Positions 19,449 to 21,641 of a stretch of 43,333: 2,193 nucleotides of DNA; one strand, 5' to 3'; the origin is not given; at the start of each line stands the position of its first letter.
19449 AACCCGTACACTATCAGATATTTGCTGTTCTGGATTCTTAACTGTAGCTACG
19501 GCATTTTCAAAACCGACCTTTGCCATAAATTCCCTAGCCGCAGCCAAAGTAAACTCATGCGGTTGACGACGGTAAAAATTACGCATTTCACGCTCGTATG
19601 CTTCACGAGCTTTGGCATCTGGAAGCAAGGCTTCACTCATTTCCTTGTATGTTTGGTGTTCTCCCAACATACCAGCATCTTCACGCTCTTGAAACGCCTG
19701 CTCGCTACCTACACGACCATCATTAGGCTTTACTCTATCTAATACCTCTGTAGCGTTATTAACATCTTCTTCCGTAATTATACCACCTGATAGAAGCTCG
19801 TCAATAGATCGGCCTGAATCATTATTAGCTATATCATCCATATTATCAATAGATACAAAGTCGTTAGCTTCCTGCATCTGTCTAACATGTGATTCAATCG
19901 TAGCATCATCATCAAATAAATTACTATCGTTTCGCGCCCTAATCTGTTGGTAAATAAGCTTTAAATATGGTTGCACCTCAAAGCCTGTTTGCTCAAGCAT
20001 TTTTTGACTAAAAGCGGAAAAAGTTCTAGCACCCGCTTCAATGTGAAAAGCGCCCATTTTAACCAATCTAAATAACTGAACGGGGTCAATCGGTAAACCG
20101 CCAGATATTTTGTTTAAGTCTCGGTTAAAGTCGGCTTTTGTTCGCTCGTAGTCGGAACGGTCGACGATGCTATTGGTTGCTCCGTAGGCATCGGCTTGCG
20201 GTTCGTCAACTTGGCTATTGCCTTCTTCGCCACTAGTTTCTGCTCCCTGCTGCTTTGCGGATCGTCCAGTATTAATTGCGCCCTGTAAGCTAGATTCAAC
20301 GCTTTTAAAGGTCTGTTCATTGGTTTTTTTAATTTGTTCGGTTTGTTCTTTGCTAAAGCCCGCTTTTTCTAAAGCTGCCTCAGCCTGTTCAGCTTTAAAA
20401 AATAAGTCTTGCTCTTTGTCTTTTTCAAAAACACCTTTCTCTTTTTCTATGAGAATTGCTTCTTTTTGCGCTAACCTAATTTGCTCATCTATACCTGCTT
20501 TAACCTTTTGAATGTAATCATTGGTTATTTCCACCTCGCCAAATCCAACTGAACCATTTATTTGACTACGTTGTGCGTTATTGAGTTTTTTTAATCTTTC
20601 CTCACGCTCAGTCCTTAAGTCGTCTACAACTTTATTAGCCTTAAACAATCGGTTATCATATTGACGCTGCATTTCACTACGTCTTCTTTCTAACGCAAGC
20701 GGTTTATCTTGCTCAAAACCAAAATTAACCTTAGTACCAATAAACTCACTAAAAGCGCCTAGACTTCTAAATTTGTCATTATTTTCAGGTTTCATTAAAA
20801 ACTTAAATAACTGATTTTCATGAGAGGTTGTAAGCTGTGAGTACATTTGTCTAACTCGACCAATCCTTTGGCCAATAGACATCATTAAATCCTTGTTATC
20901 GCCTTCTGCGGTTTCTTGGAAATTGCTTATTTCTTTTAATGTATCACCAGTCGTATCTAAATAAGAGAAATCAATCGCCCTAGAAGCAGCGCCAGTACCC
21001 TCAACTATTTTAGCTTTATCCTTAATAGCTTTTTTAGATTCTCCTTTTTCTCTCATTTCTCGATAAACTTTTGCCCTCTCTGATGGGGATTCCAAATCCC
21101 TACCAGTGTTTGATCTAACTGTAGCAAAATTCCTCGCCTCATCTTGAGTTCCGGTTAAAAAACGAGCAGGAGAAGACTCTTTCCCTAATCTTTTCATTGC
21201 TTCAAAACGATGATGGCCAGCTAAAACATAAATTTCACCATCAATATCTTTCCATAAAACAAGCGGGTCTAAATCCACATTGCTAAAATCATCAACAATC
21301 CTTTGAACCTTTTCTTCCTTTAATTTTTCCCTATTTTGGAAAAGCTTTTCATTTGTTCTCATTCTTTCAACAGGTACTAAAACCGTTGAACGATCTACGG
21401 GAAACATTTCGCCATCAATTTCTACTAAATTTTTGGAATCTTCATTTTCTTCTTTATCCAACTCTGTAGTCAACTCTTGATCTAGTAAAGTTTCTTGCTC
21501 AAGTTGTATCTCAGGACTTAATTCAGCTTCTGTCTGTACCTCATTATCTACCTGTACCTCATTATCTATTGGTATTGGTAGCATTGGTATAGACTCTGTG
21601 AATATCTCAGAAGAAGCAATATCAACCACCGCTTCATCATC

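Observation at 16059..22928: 2289-aa ParB-domain giant protein at the end of the virion operon: a likely injected polyvalent protein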

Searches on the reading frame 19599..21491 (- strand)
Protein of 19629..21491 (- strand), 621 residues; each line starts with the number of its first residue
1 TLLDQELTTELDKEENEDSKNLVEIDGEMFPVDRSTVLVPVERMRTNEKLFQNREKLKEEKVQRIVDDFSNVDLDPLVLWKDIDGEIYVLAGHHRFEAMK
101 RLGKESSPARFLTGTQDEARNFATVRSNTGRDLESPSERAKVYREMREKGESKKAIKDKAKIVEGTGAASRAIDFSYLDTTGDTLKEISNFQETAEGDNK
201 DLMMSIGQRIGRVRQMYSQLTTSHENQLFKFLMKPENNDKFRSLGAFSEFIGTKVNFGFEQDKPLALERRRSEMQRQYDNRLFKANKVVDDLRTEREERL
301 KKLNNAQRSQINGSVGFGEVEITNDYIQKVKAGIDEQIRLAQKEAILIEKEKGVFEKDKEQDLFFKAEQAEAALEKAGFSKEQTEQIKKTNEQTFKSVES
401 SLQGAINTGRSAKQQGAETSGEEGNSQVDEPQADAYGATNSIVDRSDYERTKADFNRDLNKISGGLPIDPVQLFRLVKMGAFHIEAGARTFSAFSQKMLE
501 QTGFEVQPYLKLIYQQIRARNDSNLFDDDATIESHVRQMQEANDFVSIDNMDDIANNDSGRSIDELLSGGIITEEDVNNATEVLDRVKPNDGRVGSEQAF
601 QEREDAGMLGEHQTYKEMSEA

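Call 19: find_homologous_proteins(query=window:19629-21491:-)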
Query window:19629-21491:- (621 aa): 1 proteins with E <= 0.001 among 8000 candidates.
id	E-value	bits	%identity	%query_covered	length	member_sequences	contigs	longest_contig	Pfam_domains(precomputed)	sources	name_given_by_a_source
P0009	4.2e-23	100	38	30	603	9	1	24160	PF02195.27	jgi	jgi:ParB-like chromosome segregation protein Spo0J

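Call 82: predict_structure(alignment_id=A5)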
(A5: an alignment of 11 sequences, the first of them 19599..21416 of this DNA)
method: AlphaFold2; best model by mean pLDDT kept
length: 606 residues; sequences in the alignment: 11
mean_pLDDT: 68.8   pTM: 0.31
mean pLDDT of the five models: 68.8, 67.7, 67.5, 65.6, 65.3
residues with pLDDT >= 90: 160; 70-90: 157; 50-70: 126; < 50: 163
segments of 3 or more residues with pLDDT < 50: 1-3, 106-113, 136-160, 194-197, 218-238, 291-294, 376-413, 535-548, 561-570, 593-595, 597-606
pLDDT, mean of each block of 10 residues (from residue 1): 66 96 77 89 73 95 93 95 93 87 54 55 71 49 29 37 50 64 59 47 56 52 38 42 78 89 92 92 76 66 91 93 88 76 77 80 70 49 38 30 36 66 92 77 87 93 93 92 94 83 92 80 51 48 46 56 41 62 57 49 38
secondary structure, 60 per line:
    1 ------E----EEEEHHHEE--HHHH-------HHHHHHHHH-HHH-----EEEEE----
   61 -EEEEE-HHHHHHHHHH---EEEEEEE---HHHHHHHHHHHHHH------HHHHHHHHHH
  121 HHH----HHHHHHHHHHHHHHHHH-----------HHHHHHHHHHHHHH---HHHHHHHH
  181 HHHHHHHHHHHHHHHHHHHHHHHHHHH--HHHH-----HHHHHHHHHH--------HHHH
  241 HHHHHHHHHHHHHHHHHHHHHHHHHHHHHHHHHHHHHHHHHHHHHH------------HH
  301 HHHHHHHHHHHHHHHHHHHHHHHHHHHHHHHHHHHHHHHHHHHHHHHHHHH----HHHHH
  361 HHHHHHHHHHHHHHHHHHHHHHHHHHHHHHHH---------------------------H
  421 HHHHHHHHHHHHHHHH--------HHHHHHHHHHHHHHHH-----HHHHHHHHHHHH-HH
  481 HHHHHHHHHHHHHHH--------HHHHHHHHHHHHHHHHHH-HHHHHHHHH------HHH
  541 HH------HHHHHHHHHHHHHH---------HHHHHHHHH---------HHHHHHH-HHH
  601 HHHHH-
elements in order: E12-15 H23-26 H34-42 E52-56 E62-66 H68-77 E81-87 H91-104 H111-123 H128-144 H156-169 H173-207 H210-213 H219-228 H237-286 H299-351 H356-392 H420-436 H445-460 H466-477 H479-495 H504-521 H523-531 H538-542 H549-562 H572-580 H590-596 H598-605

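Call 85: fold_search(model_id=the predicted structure, library=pdb)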
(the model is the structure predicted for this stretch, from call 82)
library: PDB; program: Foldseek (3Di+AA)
matches with E <= 10: 156; with E <= 0.001: 19
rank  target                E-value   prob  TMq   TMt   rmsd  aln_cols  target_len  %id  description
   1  7ng0                  8.0e-05  1.00  0.15  0.44  14.0       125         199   24  Crystal structure of N- and C-terminally truncated Geobacillus thermoleovorans nucleoid occlusion protein Noc (released 2021-02-17)
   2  7ol9_B                1.3e-04  1.00  0.15  0.43  18.4       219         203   16  Crystal structure of C-terminally truncated Bacillus subtilis nucleoid occlusion protein (Noc) complexed to the Noc-bi (released 2022-03-09)
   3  7nfu_B                1.9e-04  1.00  0.17  0.43  18.5       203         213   19  Crystal structure of C-terminally truncated Geobacillus thermoleovorans nucleoid occlusion protein Noc (released 2021-02-17)
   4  7bnr_A                2.2e-04  1.00  0.15  0.43  12.9       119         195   24  Crystal structure of a ParB Q52A mutant from Myxococcus xanthus bound to CTPyS (released 2021-09-08)
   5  6ryk_A                2.2e-04  1.00  0.14  0.57  13.8       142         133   18  Crystal structure of the ParB-like protein PadC (released 2020-01-22)
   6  7nfu_A                2.2e-04  1.00  0.17  0.42  18.4       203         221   19  Crystal structure of C-terminally truncated Geobacillus thermoleovorans nucleoid occlusion protein Noc (released 2021-02-17)
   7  6ky4                  2.5e-04  1.00  0.13  0.75   2.7        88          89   26  Crystal structure of Sulfiredoxin from Arabidopsis thaliana (released 2019-10-16)
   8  1yzs_MODEL_1_A        3.4e-04  1.00  0.13  0.53   3.7        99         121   23  Solution structure of human sulfiredoxin (srx) (released 2005-03-22)
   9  3cyi                  3.6e-04  1.00  0.12  0.58   4.3       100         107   22  Crystal Structure of Human Sulfiredoxin (Srx) in Complex with ATP:Mg2+ (released 2008-07-01)
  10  2rii_X                4.2e-04  1.00  0.13  0.62   3.3        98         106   23  Crystal Structure of Human Peroxiredoxin I in complex with Sulfiredoxin (released 2008-01-08)
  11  6ryk_B                4.2e-04  1.00  0.14  0.56  13.4       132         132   18  Crystal structure of the ParB-like protein PadC (released 2020-01-22)
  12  7bnk_A                4.4e-04  1.00  0.15  0.43   9.7       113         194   26  Crystal structure of ParB from Myxococcus xanthus bound to CDP and Monothiophosphate (released 2021-09-08)
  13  1xw4                  4.6e-04  1.00  0.12  0.58   4.3       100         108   22  Crystal Structure of Human Sulfiredoxin (Srx) in Complex with ADP (released 2005-05-24)
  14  7ol9_A                4.9e-04  1.00  0.13  0.35  18.7       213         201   15  Crystal structure of C-terminally truncated Bacillus subtilis nucleoid occlusion protein (Noc) complexed to the Noc-bi (released 2022-03-09)
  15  6sdk_B                5.4e-04  1.00  0.15  0.42  21.8       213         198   19  Crystal structure of bacterial ParB dimer bound to CDP (released 2019-10-23)
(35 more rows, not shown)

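Call 103: search_protein_families(library=pfam, proteins=[P0009], max_evalue=0.001)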
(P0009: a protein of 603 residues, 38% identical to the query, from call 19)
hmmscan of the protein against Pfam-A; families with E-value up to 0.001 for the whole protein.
P0009 (603 aa): 0 families

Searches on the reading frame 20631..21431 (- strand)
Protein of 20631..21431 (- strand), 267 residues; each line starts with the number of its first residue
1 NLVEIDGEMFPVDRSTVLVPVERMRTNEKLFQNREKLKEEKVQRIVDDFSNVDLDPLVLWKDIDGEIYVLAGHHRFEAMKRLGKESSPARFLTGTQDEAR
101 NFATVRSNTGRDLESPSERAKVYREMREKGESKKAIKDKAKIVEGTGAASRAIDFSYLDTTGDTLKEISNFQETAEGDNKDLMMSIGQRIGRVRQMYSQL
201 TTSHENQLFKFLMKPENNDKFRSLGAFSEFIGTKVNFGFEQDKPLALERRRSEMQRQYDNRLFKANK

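Call 20: search_solved_structures(query=window:20631-21431:-, max_evalue=1, show_alignments=3)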
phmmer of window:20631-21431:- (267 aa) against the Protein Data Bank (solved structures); distinct sequences matched with E-value up to 1: 23.
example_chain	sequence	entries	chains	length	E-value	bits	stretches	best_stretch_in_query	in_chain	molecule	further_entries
1vz0_A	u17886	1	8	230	5.1e-05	26.7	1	16-142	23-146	Chromosome-partitioning protein Spo0J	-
6ky4_A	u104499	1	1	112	0.00015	25.1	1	15-102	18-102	Sulfiredoxin, chloroplastic/mitochondrial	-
7nfu_A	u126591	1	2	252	0.0019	21.5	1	19-129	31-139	Nucleoid occlusion protein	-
7ng0_A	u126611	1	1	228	0.002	21.5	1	20-129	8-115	Nucleoid occlusion protein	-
7bnk_A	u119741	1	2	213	0.0044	20.3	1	19-128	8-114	ParB family protein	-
7o0n_A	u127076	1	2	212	0.0083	19.4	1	19-128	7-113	ParB family protein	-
7bnr_A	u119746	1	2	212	0.011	19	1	33-128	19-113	ParB family protein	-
5x0b_A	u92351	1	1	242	0.013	18.8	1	17-121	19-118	Free serine kinase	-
5x0j_A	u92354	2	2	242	0.029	17.6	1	18-121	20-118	Free serine kinase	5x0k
1vk1_A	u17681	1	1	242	0.033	17.4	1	17-121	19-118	Conserved hypothetical protein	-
6sdk_A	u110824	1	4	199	0.043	17.1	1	31-126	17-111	Stage 0 sporulation protein J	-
4umk_A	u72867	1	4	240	0.046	17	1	30-144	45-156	PROBABLE CHROMOSOME-PARTITIONING PROTEIN PARB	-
5x0e_A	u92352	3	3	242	0.061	16.6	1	22-121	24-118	Free serine kinase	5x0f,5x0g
3cyi_A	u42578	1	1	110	0.12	15.6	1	39-102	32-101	Sulfiredoxin-1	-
3hy2_X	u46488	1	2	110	0.18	15.1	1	39-102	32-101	Sulfiredoxin-1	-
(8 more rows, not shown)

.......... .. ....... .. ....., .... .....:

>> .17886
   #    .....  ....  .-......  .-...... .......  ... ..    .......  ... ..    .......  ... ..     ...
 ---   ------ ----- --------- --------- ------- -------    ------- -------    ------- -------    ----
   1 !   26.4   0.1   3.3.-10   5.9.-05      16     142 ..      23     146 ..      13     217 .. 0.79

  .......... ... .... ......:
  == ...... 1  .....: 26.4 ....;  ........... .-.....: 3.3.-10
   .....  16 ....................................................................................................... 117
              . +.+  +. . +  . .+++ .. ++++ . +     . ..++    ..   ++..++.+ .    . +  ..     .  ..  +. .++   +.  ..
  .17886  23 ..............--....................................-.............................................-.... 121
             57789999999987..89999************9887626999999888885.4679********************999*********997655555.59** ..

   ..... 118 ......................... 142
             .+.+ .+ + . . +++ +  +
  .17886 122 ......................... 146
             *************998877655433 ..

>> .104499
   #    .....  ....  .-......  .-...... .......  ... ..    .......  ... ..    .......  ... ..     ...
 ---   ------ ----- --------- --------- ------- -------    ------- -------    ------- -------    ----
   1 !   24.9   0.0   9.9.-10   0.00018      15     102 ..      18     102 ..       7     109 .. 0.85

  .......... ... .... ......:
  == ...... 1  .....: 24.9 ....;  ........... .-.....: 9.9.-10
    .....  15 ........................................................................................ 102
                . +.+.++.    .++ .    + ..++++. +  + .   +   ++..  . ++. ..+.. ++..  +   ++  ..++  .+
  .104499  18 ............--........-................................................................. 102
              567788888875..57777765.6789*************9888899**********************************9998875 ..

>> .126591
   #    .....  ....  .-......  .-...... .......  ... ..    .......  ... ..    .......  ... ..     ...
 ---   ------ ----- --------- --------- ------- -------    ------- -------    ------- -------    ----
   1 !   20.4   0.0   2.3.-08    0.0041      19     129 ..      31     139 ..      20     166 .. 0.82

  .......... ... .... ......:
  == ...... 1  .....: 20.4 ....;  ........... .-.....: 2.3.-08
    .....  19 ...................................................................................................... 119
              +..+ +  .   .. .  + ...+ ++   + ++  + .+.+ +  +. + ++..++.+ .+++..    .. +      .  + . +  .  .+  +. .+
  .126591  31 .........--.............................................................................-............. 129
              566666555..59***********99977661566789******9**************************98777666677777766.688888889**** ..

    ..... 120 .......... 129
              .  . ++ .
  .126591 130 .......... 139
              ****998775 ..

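Call 57: find_homologous_proteins(query=window:20649-21416:-, max_evalue=0.001)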
Query window:20649-21416:-: 417 candidates shared short words with the query, none scored E <= 0.001.

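Call 58: search_dna_similar(query=window:20649-21416:-, collection=phages, mode=protein, max_evalue=0.001, max_rows=40)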
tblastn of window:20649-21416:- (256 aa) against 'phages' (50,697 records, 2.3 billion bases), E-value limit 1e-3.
Records with a match: 10; places in all: 10; records where one place covers at least 80% of the query: 2.
Best place of each record, by identity: <60% 10.
By first word of the organism name: Stenotrophomonas 4; Salisaeta 2; Bacteriophage 2; Staphylococcus 2.
By host as written in the record: Stenotrophomonas maltophilia 4; Salisaeta sp. SP9-1 2; - 2; Staphylococcus saprophyticus 2.
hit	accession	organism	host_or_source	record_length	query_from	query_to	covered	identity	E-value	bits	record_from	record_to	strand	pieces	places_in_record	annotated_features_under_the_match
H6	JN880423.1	Salisaeta icosahedral phage 1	Salisaeta sp. SP9-1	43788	14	234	86%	29.8%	3e-18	89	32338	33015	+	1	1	gp43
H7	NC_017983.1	Salisaeta icosahedral phage 1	Salisaeta sp. SP9-1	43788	14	234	86%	29.8%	3e-18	89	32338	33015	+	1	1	DNA methyltransferase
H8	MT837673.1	Bacteriophage sp.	human fecal samples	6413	49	171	48%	27.6%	1e-3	46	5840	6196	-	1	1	record has no annotation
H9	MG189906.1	Stenotrophomonas phage vB_SmaS_DLP_5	Stenotrophomonas maltophilia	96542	12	124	44%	27.4%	2e-4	48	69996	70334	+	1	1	ParBc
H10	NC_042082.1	Stenotrophomonas phage vB_SmaS_DLP_5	Stenotrophomonas maltophilia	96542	12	124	44%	27.4%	2e-4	48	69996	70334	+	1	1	ParB-like partition nuclease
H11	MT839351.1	Bacteriophage sp.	human fecal samples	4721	14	116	40%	29.5%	1e-4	49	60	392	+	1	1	record has no annotation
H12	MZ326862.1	Stenotrophomonas phage Summit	Stenotrophomonas maltophilia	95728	12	124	44%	26.5%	7e-4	47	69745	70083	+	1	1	ParB-like nuclease domain protein | ribosome_binding_site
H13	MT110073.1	Stenotrophomonas phage vB_SmaS_DLP_3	Stenotrophomonas maltophilia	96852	12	121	43%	26.5%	3e-5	50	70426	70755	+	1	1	ParBc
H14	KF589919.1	Staphylococcus phage phiRS7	Staphylococcus saprophyticus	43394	32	116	33%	32.2%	9e-6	52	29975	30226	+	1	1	hypothetical protein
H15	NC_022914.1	Staphylococcus phage phiRS7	Staphylococcus saprophyticus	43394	32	116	33%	32.2%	9e-6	52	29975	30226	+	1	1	ParB-like partition protein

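Call 59: get_annotated_region(hit=H7, flank=2500)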
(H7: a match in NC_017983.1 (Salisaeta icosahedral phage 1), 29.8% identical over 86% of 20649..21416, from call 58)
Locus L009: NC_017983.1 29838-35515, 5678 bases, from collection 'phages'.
description: Salisaeta icosahedral phage 1, complete genome.
organism: Salisaeta icosahedral phage 1 (NCBI taxid 1183239)
taxonomy: Viruses
host: Salisaeta sp. SP9-1; source: -; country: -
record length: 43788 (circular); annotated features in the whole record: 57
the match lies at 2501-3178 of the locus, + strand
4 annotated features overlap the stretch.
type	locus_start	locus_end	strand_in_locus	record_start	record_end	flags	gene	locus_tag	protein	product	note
CDS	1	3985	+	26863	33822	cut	-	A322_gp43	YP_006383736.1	DNA methyltransferase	structural protein; gp43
CDS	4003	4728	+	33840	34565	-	-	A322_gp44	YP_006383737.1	gp44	structural protein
CDS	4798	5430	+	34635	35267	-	-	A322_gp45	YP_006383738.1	gp45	structural protein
CDS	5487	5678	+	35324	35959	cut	-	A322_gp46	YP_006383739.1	gp46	structural protein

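Call 60: get_annotated_region(hit=H10, flank=1000)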
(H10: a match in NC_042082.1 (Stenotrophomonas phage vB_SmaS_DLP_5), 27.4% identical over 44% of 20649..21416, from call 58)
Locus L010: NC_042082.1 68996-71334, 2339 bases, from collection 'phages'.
description: Stenotrophomonas phage vB_SmaS_DLP_5, complete genome.
organism: Stenotrophomonas phage vB_SmaS_DLP_5 (NCBI taxid 2044561)
taxonomy: Viruses; Duplodnaviria; Heunggongvirae; Uroviricota; Caudoviricetes; Delepquintavirus; Delepquintavirus DLP5
host: Stenotrophomonas maltophilia; source: -; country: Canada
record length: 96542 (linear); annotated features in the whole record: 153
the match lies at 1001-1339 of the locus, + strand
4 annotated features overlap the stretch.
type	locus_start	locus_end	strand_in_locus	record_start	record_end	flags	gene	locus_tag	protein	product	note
CDS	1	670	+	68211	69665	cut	-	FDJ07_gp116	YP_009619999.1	n-acetyl-alpha-d-glucosaminyl l-malate synthase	-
CDS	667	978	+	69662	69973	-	-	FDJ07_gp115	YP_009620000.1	hypothetical protein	one transmembrane domain predicted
CDS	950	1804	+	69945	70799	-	-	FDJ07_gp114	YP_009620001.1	ParB-like partition nuclease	-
CDS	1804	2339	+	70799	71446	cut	-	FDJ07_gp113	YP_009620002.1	hypothetical protein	-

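Call 61: get_annotated_region(hit=H15, flank=1000)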
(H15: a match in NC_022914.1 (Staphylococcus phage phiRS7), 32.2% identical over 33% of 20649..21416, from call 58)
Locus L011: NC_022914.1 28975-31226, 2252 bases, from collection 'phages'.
description: Staphylococcus phage phiRS7, complete genome.
organism: Staphylococcus phage phiRS7 (NCBI taxid 1403390)
taxonomy: Viruses; Duplodnaviria; Heunggongvirae; Uroviricota; Caudoviricetes
host: Staphylococcus saprophyticus; source: -; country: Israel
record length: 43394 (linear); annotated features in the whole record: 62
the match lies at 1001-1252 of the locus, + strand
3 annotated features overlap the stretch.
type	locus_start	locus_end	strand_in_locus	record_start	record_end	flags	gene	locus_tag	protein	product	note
CDS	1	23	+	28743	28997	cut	-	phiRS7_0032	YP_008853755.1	transcriptional repressor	Orf32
CDS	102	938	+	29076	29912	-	-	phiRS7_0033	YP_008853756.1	pathogenicity island protein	similar to hypothetical protein SH1800; Orf33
CDS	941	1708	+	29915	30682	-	-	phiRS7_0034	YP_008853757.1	ParB-like partition protein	similar to hypothetical protein HMPREF9308_01471; Orf34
